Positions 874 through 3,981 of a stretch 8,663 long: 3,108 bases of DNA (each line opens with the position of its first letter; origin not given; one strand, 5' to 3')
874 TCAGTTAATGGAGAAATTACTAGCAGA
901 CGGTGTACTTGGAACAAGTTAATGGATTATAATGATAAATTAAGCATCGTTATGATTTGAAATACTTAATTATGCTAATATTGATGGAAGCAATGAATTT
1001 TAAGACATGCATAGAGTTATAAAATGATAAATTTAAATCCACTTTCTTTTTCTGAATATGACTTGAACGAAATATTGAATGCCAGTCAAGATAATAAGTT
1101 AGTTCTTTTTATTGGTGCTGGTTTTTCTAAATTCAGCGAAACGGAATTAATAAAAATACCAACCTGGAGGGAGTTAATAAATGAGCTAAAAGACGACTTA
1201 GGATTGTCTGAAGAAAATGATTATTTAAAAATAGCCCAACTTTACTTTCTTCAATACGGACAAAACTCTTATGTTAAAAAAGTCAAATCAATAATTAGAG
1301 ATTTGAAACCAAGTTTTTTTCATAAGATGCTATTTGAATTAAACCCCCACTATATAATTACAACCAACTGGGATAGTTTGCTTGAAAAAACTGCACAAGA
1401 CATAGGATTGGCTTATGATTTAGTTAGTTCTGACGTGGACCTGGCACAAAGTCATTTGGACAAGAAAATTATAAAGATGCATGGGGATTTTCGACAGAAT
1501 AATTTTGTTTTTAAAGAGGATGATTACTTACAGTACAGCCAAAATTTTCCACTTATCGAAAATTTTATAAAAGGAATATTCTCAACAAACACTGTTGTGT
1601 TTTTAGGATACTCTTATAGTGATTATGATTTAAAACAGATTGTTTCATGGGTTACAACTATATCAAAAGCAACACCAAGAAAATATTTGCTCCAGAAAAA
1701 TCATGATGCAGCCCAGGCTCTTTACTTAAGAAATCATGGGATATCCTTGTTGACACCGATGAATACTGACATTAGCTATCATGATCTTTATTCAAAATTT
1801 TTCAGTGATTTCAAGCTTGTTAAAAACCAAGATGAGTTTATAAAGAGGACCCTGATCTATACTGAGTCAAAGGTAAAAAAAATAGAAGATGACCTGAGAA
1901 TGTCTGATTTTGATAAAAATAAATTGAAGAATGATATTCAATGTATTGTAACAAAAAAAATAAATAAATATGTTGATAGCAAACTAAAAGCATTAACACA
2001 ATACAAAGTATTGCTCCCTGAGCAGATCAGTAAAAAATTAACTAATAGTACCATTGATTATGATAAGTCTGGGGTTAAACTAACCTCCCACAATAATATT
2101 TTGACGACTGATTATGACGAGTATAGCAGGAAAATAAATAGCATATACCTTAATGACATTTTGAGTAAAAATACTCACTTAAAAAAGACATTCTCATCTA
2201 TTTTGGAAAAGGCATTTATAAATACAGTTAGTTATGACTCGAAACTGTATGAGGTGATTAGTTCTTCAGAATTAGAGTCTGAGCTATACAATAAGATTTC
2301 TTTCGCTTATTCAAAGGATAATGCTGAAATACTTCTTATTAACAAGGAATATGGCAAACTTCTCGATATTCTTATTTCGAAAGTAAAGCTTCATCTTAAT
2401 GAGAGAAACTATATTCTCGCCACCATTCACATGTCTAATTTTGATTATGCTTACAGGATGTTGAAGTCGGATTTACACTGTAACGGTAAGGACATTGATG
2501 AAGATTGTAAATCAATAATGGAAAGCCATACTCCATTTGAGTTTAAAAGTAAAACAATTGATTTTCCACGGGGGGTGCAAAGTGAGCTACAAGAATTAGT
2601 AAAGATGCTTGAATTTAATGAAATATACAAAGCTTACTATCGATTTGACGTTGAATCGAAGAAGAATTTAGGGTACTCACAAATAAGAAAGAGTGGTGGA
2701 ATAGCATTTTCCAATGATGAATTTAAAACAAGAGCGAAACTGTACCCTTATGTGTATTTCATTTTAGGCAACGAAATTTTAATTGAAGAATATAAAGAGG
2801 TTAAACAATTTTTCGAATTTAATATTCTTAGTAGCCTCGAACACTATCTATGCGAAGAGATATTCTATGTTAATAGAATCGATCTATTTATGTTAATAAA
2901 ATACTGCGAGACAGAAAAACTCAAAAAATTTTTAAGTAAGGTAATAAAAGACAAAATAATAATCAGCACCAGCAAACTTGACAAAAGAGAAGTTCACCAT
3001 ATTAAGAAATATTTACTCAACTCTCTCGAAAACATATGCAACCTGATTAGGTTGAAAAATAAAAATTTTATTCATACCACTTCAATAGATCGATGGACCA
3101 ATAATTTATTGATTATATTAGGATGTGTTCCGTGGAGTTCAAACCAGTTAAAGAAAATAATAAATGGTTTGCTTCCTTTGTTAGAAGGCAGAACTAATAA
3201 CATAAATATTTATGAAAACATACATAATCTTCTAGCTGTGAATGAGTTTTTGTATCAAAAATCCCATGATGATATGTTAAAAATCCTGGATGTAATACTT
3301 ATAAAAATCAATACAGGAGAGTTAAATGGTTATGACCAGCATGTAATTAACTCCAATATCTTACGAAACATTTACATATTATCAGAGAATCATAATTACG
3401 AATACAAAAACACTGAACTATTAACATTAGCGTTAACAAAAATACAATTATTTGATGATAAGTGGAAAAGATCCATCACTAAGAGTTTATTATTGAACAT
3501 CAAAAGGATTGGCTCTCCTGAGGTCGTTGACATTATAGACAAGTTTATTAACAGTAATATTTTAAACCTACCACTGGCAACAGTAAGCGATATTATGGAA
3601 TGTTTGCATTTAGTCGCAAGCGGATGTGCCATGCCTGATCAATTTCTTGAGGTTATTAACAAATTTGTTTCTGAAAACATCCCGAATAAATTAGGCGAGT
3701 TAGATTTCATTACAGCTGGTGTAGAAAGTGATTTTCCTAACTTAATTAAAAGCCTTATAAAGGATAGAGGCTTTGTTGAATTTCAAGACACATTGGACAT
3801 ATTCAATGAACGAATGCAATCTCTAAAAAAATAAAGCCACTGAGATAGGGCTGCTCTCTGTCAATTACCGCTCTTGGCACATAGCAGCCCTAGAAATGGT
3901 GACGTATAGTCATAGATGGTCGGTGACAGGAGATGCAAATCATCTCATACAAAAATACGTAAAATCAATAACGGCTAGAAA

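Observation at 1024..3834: Stand-alone 936-aa SIR2-domain protein: candidate single-gene NAD+-depleting anti-phage system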

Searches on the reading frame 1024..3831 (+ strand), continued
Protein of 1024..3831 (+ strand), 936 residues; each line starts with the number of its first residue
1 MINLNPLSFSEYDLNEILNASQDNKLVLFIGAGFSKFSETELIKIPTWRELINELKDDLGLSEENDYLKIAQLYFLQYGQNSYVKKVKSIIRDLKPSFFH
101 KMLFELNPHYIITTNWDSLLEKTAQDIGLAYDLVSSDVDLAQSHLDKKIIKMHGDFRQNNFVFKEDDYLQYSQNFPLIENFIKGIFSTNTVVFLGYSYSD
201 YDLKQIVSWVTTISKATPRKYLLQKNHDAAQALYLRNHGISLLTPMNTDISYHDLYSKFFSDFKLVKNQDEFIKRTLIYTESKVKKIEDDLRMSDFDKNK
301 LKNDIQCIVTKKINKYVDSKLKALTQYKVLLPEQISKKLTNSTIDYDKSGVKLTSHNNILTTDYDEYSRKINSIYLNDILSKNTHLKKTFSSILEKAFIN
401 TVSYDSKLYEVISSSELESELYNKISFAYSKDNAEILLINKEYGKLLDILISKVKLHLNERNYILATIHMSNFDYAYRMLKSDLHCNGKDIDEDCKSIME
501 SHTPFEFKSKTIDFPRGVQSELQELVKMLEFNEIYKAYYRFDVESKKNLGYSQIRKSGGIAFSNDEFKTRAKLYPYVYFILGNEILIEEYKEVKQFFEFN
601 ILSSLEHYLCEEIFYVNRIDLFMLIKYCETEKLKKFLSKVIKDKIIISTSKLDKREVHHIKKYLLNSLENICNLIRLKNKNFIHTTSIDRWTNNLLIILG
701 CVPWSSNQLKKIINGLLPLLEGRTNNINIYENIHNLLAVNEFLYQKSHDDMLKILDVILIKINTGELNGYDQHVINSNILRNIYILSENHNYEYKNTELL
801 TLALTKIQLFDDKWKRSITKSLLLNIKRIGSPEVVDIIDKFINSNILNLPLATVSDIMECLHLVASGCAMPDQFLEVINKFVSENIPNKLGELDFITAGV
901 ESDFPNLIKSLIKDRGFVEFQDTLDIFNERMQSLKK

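Call 46: find_encoding_contigs(protein=P0086, flank=7000, max_places=2)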
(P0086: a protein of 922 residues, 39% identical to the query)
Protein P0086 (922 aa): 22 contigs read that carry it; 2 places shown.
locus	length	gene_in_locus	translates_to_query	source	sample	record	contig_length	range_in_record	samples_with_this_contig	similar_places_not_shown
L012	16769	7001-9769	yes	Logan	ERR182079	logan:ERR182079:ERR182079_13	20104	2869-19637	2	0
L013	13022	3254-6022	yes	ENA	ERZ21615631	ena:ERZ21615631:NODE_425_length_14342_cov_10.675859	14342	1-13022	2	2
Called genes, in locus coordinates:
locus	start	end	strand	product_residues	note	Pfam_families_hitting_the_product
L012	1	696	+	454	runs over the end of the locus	PF00083:Sugar_tr (weak), PF07690:MFS_1, PF21987:YajR_YAM (weak)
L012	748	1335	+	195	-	PF00436:SSB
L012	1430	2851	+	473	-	PF00589:Phage_integrase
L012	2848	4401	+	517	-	-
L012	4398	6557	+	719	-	-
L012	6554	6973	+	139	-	-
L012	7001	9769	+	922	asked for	PF13289:SIR2_2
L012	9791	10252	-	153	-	-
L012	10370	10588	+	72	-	PF13560:HTH_31, PF12844:HTH_19, PF01381:HTH_3, PF13443:HTH_26 (weak)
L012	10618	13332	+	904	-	PF13263:PHP_C (weak), PF02463:SMC_N (weak), PF13476:AAA_23, PF13304:AAA_21 (weak)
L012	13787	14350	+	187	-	PF00578:AhpC-TSA, PF08534:Redoxin, PF02630:SCO1-SenC (faint), PF10417:1-cysPrx_C (weak)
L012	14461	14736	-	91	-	-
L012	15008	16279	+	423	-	PF01593:Amino_oxidase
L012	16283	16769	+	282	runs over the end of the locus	PF02353:CMAS (weak), PF13489:Methyltransf_23 (weak), PF13847:Methyltransf_31 (weak), PF08241:Methyltransf_11, PF08242:Methyltransf_12, PF13649:Methyltransf_25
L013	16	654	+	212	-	-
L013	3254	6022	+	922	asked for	PF13289:SIR2_2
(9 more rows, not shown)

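Call 47: find_encoding_contigs(protein=P0097, flank=7000, max_places=2)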
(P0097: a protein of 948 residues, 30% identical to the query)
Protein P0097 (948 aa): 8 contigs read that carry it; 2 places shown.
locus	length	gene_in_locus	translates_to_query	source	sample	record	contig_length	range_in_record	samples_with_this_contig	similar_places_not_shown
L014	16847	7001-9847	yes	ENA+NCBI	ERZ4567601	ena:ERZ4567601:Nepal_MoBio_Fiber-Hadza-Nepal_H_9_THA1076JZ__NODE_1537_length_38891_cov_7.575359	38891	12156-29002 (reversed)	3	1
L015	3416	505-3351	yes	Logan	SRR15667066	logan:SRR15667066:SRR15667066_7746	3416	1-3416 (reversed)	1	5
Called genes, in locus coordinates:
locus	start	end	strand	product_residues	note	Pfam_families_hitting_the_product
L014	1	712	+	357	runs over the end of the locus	PF01594:AI-2E_transport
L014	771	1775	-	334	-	PF19749:DUF6236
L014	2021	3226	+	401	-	PF03222:Trp_Tyr_perm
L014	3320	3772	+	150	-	PF25191:DUF7832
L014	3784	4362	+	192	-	PF00702:Hydrolase, PF08645:PNK3P, PF13419:HAD_2 (weak), PF13242:Hydrolase_like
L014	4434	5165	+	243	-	PF01553:Acyltransferase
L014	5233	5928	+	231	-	PF01863:YgjP-like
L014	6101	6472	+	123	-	-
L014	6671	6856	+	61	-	-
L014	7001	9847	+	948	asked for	PF13289:SIR2_2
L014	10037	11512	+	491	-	PF24575:TPR_Slam, PF13432:TPR_16 (weak), PF04575:SlipAM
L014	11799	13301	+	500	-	PF20434:BD-FAE, PF00326:Peptidase_S9 (faint), PF07859:Abhydrolase_3 (weak)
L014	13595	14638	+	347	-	PF00793:DAHP_synth_1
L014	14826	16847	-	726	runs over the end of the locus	PF07715:Plug, PF00593:TonB_dep_Rec_b-barrel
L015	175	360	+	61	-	-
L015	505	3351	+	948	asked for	PF13289:SIR2_2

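Call 48: find_encoding_contigs(protein=P0118, flank=7000, max_places=1)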
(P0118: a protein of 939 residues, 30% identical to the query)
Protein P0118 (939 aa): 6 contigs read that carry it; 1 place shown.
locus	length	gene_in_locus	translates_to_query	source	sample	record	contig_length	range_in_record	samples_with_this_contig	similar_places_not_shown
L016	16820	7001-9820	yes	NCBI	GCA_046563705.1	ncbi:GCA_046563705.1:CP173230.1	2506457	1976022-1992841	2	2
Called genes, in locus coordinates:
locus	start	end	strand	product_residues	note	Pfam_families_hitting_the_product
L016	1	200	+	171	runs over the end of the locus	PF00436:SSB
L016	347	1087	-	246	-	-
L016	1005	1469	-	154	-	-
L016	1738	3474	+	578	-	PF03235:GmrSD_N, PF07510:GmrSD_C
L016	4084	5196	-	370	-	PF12697:Abhydrolase_6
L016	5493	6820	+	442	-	PF13384:HTH_23 (faint), PF13518:HTH_28 (weak), PF13565:HTH_32 (faint), PF13518:HTH_28, PF13276:HTH_21, PF00665:rve, PF13683:rve_3, PF13333:rve_2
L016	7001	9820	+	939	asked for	PF13289:SIR2_2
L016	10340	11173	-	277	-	PF00248:Aldo_ket_red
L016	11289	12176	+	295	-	PF00126:HTH_1, PF03466:LysR_substrate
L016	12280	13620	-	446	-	PF03605:DcuA_DcuB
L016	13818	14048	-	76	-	PF00550:PP-binding, PF14573:PP-binding_2 (weak)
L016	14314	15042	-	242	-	PF00106:adh_short, PF08659:KR, PF13561:adh_short_C2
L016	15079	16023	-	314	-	PF00698:Acyl_transf_1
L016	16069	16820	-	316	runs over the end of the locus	PF00108:Thiolase_N (weak), PF08545:ACP_syn_III, PF08541:ACP_syn_III_C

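Call 86: find_related_loci(query=A1, collection=viral_contigs, flank=8000)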
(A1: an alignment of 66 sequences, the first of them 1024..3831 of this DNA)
Query A1 (936 aa) in viral_contigs; peptide patterns used: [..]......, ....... (x = any residue, [..] = any of these).
110 stretches matched a pattern; 26 encode a relative of the query (tblastn E <= 1e-3); 26 distinct loci.
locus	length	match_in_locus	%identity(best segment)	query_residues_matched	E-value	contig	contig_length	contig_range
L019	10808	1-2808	100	1-936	0e+0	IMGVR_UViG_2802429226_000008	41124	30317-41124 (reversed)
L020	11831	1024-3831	100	1-936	0e+0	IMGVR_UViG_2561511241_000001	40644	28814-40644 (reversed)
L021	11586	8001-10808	100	1-936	0e+0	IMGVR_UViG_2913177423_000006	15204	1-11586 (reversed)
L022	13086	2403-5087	29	7-924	5e-87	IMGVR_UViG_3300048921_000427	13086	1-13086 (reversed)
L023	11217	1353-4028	29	17-935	3e-79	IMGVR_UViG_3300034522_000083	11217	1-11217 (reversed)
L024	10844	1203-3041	31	17-635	2e-73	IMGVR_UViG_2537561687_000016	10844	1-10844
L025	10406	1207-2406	39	17-431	4e-69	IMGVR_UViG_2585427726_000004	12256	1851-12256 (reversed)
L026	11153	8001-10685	29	7-924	9e-88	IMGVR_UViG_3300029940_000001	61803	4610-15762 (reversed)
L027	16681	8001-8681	43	14-234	5e-50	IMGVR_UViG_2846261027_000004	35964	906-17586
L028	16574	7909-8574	41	17-240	3e-47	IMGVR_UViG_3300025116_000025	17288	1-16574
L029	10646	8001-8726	40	20-263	2e-43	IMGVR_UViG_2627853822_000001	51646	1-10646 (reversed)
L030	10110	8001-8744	29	3-252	1e-15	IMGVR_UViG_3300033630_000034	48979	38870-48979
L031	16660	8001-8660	26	28-212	7e-10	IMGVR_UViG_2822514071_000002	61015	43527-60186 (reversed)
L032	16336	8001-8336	32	101-213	2e-9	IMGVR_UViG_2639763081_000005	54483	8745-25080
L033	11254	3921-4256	32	101-213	2e-9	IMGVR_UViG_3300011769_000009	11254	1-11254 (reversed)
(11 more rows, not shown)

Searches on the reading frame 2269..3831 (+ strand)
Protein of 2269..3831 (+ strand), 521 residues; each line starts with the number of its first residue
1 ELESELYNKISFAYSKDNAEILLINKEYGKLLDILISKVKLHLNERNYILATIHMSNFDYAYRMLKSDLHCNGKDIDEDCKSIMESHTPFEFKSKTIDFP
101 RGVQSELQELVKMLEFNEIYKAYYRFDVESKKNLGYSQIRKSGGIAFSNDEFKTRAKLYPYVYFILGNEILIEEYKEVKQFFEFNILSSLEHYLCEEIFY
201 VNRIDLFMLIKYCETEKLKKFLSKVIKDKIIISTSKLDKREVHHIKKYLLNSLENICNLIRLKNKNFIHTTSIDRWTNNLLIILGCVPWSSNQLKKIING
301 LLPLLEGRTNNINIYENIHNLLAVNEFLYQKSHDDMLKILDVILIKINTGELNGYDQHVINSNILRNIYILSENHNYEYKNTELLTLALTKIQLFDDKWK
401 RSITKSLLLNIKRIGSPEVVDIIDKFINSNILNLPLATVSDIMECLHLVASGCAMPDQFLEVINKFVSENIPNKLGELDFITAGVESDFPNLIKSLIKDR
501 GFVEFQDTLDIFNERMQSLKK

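Call 52: search_protein_representatives(protein=window:2269-3831:+)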
Query: 521 residues. Proteins with E-value up to 0.001 (for the whole library): 80; up to 1e-10: 34; up to 1e-30: 5. The best 80 are listed.
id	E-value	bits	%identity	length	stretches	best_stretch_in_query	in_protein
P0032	2.8e-121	422.3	50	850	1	2-433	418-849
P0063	3.2e-111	389.1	42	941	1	1-518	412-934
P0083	7.6e-87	308.8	38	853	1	7-429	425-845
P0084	3.9e-71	256.9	35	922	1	6-521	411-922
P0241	4.5e-36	141.3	100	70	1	452-521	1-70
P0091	8.3e-29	117.3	23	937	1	37-518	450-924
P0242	8.6e-29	117.3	81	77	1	145-217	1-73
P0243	3.5e-27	111.9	50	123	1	399-518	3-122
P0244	8.7e-25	104.1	54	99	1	423-519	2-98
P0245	1.2e-22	97.1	26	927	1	69-435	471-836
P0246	5.8e-20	88.2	23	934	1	36-515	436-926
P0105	3.6e-19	85.5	21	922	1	85-429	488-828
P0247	3.9e-19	85.4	27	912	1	98-470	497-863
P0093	4.9e-19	85.1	26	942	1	27-431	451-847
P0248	1.1e-18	84.0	25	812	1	38-477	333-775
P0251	2.5e-16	76.1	27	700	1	65-429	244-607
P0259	4.9e-13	65.3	24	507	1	38-424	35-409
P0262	4.4e-12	62.1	24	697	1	106-438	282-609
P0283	1.0e-07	47.8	30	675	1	41-224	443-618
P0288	5.9e-07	45.3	21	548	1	89-435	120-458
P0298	9.7e-06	41.2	24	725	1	27-435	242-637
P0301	2.5e-05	39.9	32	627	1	131-374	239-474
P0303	3.0e-05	39.6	26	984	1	135-427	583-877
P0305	4.7e-05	39.0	22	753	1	28-438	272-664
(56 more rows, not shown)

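Call 53: search_protein_families(library=pfam, proteins=[P0251, P0262, P0298, P0305, P0283, P0301, P0248, P0303, P0288, P0259], max_evalue=0.001)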
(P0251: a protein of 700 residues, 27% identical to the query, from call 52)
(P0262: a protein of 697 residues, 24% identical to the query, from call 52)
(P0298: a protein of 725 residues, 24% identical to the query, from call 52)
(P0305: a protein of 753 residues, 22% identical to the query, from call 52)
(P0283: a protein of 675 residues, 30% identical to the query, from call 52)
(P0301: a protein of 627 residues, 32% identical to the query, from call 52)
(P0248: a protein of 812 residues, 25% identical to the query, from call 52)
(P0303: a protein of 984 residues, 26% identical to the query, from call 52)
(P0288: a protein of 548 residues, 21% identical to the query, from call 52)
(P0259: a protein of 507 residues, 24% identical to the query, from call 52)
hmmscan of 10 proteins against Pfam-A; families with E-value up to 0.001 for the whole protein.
P0251 (700 aa): 0 families

P0262 (697 aa): 0 families

P0298 (725 aa): 0 families

P0305 (753 aa): 1 family
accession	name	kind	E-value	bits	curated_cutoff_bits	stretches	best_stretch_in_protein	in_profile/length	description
PF13289.12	SIR2_2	-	3.2e-08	34.2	24.5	1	18-82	73-140/141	SIR2-like domain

P0283 (675 aa): 1 family
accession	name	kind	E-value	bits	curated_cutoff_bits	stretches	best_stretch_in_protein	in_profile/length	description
PF13289.12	SIR2_2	-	1.4e-22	80.8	24.5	1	105-237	2-140/141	SIR2-like domain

P0301 (627 aa): 0 families

P0248 (812 aa): 1 family
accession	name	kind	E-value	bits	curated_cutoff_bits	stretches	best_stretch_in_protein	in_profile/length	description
PF13289.12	SIR2_2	-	9.9e-09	35.9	24.5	1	35-100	72-140/141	SIR2-like domain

P0303 (984 aa): 1 family
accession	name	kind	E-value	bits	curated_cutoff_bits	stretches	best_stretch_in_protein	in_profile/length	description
PF13289.12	SIR2_2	-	7.4e-19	68.7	24.5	1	120-247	3-134/141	SIR2-like domain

P0288 (548 aa): 0 families

P0259 (507 aa): 0 families
